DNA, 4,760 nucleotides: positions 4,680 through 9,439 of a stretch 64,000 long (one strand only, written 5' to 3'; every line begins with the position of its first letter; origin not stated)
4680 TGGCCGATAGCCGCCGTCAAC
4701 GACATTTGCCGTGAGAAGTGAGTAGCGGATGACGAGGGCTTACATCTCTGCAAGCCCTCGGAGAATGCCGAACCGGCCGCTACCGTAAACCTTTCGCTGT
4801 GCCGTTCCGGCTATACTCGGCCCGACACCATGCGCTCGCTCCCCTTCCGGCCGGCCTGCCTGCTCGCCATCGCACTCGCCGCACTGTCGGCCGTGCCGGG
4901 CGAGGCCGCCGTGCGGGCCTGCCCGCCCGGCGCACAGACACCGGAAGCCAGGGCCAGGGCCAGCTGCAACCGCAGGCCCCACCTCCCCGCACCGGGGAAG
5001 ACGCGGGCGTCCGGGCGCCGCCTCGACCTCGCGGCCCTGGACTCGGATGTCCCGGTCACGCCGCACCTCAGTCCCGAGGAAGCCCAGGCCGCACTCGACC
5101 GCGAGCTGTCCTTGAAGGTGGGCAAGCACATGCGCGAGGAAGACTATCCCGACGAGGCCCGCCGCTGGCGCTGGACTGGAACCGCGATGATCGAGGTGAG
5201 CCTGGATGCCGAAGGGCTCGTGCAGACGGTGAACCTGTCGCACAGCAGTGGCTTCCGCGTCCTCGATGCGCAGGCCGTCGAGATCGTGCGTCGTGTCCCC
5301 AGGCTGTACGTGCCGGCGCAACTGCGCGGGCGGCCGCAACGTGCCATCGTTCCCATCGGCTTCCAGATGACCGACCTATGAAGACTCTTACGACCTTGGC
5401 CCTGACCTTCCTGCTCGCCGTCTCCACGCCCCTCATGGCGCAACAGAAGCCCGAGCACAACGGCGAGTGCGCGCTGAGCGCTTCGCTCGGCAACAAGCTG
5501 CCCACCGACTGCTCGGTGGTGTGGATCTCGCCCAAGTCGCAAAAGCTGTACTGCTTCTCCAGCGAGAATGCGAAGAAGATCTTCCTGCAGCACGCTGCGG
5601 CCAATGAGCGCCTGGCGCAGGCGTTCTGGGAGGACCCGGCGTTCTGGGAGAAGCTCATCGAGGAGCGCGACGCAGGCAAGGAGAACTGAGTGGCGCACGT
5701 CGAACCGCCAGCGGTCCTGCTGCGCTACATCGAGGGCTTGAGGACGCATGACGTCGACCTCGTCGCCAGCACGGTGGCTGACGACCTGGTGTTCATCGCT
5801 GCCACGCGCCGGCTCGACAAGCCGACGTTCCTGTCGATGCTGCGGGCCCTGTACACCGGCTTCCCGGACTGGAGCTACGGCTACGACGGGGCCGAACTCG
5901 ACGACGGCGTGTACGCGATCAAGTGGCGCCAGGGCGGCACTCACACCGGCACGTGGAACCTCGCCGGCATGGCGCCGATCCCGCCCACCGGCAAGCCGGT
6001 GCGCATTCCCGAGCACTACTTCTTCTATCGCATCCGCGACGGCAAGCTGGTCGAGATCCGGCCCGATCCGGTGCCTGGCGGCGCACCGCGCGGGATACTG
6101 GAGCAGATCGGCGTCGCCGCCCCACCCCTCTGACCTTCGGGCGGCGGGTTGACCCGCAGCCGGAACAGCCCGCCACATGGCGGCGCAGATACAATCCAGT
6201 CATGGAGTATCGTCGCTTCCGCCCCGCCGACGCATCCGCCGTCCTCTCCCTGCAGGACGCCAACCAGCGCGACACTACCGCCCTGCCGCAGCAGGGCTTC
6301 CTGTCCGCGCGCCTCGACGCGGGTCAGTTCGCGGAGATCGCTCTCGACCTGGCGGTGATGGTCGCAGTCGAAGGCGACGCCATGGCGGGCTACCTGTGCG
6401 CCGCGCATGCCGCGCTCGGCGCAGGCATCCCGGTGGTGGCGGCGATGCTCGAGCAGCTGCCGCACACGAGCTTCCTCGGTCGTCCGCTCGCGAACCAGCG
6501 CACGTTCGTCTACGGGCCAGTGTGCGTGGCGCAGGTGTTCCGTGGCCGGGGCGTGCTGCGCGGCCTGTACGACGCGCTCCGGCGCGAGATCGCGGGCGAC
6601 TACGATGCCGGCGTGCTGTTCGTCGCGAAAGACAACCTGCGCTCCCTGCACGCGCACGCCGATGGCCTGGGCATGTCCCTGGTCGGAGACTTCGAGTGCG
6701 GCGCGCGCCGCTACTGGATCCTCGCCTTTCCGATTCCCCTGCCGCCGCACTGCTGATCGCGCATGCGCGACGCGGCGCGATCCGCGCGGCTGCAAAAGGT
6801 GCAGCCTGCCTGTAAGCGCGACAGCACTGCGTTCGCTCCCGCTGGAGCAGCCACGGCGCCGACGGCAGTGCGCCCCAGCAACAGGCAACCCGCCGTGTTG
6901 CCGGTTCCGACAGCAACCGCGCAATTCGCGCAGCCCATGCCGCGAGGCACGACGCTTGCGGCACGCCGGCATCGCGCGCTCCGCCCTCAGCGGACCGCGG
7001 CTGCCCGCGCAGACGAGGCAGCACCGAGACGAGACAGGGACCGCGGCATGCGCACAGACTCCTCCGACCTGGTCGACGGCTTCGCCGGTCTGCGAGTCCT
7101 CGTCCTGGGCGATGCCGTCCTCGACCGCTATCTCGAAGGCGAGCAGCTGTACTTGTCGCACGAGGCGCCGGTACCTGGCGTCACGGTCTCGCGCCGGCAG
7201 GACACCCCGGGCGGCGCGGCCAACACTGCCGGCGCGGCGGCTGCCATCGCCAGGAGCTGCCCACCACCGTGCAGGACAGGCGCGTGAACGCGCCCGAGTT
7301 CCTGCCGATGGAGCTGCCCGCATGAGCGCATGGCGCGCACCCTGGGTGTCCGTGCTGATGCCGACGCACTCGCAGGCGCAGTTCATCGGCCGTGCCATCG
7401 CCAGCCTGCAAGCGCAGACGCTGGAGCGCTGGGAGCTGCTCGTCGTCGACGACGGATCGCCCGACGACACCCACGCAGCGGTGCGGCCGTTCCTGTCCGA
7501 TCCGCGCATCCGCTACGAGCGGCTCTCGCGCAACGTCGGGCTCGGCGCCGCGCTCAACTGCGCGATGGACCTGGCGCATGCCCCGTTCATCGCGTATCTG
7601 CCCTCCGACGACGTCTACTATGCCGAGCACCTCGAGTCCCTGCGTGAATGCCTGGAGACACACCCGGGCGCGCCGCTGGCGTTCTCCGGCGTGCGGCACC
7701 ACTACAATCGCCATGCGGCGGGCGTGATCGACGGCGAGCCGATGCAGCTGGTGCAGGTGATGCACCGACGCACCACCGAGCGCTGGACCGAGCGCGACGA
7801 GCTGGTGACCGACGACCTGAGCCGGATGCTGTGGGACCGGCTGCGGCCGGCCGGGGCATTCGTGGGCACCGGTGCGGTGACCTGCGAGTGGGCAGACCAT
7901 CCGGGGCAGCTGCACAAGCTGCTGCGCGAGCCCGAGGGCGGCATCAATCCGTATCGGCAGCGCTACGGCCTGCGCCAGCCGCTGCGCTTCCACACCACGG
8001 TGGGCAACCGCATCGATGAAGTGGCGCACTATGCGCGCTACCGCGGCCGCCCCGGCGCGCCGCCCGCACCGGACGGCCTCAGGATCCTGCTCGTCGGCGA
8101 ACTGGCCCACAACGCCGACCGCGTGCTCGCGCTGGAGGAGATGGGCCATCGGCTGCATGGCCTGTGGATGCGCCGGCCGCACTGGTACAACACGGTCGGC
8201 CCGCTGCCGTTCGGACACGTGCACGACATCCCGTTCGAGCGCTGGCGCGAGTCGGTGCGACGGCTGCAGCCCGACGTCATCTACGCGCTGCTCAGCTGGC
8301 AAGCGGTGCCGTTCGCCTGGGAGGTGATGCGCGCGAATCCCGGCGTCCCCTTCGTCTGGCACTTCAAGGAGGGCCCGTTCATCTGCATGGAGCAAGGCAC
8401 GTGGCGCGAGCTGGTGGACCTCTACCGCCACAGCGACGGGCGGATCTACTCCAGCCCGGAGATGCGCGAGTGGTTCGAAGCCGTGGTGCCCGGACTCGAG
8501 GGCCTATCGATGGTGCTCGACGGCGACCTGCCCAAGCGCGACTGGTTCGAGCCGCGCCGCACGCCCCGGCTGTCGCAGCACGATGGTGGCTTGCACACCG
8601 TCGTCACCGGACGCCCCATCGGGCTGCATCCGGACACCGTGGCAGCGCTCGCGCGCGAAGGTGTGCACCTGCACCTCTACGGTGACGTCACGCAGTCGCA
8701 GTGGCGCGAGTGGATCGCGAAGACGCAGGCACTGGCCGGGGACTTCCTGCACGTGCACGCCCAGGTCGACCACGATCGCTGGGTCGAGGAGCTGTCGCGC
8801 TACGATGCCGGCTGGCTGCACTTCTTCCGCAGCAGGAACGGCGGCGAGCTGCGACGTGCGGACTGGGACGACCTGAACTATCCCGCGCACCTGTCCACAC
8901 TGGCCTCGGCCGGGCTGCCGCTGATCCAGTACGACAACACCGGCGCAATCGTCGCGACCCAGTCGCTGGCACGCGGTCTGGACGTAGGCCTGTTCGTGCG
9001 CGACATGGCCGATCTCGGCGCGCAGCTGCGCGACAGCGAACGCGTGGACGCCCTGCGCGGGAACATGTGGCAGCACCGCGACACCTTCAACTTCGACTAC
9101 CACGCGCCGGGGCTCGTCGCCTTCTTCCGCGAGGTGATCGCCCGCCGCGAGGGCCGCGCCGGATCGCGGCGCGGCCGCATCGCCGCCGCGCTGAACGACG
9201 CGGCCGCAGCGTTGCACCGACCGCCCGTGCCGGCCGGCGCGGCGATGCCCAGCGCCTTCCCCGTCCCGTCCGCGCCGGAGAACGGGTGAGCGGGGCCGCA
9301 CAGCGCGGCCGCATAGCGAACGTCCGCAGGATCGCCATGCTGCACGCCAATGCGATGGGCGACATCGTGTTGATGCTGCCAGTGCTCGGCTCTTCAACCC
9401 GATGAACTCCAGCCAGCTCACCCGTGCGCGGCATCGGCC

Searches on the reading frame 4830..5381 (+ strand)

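Call 57: search_protein_families(library=pfam, proteins=[window:4830-5381:+], max_evalue=0.001)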
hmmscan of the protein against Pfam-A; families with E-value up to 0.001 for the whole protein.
window:4830-5381:+ (183 aa): 1 family
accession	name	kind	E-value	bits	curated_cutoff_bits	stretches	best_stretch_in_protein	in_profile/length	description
PF03544.19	TonB_C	-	1.7e-14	54.4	24.6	1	105-179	4-78/79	Gram-negative bacterial TonB protein C-terminal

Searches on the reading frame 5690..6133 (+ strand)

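Call 57: search_protein_families(library=pfam, proteins=[window:5690-6133:+], max_evalue=0.001)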
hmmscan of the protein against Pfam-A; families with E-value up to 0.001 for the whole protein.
window:5690-6133:+ (147 aa): 2 families
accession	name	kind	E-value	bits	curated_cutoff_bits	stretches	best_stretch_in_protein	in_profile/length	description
PF07366.18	SnoaL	-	4.8e-12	46.2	28.4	1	9-123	3-113/126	SnoaL-like polyketide cyclase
PF12680.13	SnoaL_2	-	8.7e-12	46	27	1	12-123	3-102/102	SnoaL-like domain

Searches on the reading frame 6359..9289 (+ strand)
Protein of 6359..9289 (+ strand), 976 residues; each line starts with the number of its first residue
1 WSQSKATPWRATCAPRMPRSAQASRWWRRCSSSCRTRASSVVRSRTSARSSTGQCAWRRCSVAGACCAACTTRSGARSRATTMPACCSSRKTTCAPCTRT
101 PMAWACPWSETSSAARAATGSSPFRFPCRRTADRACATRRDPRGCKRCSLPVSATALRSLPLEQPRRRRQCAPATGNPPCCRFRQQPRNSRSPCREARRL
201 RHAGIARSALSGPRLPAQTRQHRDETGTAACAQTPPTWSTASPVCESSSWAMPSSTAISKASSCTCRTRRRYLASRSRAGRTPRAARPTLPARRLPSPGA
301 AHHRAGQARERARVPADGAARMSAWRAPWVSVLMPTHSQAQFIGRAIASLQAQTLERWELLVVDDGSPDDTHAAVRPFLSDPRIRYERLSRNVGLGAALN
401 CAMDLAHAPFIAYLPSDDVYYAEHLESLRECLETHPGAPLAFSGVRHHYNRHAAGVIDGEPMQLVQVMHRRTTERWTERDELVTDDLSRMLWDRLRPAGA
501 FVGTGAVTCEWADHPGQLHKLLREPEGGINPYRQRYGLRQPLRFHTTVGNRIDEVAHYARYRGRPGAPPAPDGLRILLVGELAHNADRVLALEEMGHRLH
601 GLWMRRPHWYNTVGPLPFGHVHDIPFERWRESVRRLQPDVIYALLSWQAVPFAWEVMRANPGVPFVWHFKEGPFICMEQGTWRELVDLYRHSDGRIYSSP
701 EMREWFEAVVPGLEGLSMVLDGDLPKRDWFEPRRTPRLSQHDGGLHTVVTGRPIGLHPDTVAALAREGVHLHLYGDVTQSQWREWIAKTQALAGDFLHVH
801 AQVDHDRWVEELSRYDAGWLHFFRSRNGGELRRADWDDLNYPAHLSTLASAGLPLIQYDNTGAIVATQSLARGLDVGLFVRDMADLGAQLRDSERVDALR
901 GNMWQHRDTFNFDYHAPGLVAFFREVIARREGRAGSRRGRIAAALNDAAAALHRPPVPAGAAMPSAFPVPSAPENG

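Call 57: search_protein_families(library=pfam, proteins=[window:6359-9289:+], max_evalue=0.001)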
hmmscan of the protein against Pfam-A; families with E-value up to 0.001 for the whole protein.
window:6359-9289:+ (976 aa): 2 families
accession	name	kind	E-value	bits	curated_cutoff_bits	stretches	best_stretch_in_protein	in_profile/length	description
PF00535.33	Glycos_transf_2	-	2.3e-25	89.9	23.3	1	331-436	1-107/168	Glycosyl transferase family 2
PF10111.15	Glyco_tranf_2_2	-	0.00061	19.8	27.3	1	336-451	8-128/276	Glycosyltransferase like family 2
